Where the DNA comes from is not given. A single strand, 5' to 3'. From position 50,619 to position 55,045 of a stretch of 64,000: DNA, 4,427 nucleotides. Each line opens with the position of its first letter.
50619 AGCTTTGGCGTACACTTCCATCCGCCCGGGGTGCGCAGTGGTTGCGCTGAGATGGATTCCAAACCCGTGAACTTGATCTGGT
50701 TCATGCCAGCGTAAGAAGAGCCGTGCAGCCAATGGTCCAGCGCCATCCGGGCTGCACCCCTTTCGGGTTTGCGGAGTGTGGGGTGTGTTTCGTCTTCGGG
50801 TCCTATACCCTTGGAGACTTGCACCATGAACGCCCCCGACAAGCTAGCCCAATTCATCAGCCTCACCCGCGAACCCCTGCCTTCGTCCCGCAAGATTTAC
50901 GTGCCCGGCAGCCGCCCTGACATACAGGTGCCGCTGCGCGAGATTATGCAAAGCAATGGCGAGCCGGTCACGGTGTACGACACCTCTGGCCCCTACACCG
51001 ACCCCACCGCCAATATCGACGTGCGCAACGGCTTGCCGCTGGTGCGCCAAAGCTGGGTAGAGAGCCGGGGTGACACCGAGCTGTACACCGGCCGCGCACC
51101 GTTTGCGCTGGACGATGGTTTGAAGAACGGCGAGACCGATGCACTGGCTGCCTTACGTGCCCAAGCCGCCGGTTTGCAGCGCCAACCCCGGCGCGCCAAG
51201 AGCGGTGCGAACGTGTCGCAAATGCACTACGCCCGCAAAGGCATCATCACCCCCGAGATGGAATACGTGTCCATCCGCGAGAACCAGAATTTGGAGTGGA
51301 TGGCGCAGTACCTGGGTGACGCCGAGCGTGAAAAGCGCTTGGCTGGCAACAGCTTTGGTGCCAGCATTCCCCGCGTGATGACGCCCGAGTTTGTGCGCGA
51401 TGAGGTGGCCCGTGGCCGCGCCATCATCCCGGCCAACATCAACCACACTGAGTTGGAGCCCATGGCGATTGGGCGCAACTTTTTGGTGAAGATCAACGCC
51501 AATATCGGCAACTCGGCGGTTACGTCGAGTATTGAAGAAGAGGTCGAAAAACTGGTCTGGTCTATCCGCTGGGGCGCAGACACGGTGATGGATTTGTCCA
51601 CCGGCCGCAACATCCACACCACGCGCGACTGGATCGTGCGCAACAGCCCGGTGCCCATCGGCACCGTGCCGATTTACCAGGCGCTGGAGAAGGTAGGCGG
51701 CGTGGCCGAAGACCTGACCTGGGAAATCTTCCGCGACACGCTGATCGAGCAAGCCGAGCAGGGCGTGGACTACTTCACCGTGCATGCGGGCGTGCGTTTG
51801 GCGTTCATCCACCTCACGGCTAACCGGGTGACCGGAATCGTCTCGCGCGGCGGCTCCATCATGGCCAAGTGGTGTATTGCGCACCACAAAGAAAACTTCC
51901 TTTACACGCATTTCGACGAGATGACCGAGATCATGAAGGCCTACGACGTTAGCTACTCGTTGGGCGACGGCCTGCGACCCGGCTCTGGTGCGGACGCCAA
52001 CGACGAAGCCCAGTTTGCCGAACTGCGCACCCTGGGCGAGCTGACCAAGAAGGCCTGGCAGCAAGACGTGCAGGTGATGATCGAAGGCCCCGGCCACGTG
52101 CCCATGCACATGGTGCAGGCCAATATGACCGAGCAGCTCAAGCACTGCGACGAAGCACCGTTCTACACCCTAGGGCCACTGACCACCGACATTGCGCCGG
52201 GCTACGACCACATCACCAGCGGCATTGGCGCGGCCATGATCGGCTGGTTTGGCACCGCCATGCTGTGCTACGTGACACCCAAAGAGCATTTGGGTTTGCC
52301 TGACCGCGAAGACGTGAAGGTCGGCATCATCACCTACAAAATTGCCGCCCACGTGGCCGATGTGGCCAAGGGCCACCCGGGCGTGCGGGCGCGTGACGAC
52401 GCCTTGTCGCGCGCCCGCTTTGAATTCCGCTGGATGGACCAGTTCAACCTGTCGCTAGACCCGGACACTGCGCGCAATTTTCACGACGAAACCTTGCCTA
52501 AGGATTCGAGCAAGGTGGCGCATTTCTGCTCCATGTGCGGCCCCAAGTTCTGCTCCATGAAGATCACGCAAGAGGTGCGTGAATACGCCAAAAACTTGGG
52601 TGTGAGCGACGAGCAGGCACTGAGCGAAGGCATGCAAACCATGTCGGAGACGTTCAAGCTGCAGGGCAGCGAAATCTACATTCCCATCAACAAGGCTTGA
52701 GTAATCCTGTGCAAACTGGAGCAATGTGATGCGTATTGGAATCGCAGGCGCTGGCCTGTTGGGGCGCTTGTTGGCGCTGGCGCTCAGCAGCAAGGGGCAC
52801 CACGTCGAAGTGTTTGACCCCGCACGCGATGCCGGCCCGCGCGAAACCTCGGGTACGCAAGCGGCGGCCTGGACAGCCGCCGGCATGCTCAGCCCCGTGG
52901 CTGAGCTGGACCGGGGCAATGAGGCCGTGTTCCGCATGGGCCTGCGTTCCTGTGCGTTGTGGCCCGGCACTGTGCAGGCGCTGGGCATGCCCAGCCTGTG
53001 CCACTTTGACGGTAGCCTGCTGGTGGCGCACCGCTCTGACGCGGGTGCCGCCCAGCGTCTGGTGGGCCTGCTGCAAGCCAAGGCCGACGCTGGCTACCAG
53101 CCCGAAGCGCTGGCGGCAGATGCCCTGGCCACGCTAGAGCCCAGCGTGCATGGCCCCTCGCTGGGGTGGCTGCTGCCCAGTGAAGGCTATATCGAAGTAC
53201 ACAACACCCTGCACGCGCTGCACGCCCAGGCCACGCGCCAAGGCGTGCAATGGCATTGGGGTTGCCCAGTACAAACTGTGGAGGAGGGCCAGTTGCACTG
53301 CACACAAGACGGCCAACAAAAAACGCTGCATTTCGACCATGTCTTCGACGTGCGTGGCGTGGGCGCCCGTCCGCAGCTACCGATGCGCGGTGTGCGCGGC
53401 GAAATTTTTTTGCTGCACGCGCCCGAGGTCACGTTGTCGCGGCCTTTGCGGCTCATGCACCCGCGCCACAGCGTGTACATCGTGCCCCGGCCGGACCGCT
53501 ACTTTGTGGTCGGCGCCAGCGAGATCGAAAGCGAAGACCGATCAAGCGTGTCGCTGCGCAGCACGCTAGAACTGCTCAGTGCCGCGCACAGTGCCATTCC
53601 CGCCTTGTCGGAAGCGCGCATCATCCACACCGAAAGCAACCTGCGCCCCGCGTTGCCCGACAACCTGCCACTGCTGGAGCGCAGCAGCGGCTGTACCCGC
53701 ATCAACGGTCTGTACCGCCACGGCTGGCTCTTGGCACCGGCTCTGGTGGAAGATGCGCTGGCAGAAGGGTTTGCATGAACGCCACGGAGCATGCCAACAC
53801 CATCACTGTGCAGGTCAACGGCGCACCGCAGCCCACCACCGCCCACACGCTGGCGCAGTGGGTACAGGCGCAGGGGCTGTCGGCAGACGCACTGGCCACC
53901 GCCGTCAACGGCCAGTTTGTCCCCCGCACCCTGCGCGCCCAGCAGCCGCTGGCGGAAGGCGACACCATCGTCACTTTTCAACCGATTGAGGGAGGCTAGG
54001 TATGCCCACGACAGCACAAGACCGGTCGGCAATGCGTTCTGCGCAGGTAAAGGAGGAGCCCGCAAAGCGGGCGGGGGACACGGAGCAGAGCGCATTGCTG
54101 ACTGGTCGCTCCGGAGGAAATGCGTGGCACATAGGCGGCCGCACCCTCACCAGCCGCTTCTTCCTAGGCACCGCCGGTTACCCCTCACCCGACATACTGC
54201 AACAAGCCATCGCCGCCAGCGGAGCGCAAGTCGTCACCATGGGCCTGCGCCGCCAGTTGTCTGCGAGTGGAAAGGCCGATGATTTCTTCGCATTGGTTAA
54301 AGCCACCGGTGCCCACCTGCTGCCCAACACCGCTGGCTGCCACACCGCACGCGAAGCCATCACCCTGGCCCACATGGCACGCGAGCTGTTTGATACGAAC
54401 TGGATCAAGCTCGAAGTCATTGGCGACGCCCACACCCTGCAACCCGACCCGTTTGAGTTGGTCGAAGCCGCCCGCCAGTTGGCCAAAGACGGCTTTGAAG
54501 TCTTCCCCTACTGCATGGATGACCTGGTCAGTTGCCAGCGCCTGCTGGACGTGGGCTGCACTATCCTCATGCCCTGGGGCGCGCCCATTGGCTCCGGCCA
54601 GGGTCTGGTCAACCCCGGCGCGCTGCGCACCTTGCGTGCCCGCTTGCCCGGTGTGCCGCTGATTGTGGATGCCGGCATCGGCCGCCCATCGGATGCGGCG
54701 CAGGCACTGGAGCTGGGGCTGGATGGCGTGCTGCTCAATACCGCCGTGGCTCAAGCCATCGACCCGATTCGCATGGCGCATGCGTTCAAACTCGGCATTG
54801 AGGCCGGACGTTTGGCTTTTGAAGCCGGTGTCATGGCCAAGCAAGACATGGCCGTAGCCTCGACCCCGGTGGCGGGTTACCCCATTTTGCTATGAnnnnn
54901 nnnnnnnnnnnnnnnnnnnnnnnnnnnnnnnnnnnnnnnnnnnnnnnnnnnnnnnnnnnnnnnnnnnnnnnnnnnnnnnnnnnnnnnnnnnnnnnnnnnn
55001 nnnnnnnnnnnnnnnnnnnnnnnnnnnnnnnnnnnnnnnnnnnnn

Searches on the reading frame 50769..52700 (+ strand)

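Call 66: search_protein_families(library=pfam, proteins=[window:50769-52700:+], max_evalue=0.001)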
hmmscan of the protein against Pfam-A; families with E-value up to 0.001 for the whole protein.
window:50769-52700:+ (643 aa): 2 families
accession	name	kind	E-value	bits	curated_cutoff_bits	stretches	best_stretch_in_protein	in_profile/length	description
PF01964.24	ThiC_Rad_SAM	-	2.6e-185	616.6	25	1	151-602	2-420/420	Radical SAM ThiC family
PF13667.11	ThiC-associated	-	4.6e-27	94.1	27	1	36-104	1-81/81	ThiC-associated domain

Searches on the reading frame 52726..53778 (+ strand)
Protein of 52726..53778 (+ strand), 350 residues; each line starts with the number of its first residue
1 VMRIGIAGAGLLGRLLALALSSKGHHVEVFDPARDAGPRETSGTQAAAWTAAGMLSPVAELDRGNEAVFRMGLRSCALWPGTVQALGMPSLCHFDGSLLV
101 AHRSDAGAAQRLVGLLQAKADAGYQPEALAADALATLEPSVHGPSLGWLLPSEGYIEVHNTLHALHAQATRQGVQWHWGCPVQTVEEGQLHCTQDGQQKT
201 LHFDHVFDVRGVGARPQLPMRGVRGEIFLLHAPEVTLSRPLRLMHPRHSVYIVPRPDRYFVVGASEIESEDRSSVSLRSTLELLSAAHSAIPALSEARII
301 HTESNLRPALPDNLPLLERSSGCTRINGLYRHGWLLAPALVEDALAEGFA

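Call 34: search_protein_families(library=pfam, proteins=[window:52726-53778:+], max_evalue=0.001)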
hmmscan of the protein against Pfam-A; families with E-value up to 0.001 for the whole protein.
window:52726-53778:+ (350 aa): 2 families
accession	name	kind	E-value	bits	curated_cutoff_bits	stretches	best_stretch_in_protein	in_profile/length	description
PF01266.30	DAO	-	6.4e-43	148.1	27.9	1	4-340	2-346/353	FAD dependent oxidoreductase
PF22660.2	RS_preATP-grasp-like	-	0.00012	22.8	27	1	1-44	1-45/98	Ribonucleotide synthetase preATP-grasp domain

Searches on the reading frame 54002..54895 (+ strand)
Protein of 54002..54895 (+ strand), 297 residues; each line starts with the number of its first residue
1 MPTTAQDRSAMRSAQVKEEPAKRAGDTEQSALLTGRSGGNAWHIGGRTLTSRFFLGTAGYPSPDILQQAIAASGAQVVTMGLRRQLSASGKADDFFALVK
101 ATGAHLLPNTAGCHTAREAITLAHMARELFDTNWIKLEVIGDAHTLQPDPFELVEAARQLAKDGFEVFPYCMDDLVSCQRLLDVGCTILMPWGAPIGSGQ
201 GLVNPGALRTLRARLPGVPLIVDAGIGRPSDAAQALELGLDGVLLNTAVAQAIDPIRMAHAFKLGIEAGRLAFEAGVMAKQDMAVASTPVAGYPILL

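Call 34: search_protein_families(library=pfam, proteins=[window:54002-54895:+], max_evalue=0.001)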
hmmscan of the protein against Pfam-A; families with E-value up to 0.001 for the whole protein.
window:54002-54895:+ (297 aa): 1 family
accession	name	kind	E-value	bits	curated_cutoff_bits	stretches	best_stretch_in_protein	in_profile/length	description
PF05690.20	ThiG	-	1.9e-104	348.9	23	1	44-289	2-247/247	Thiazole biosynthesis protein ThiG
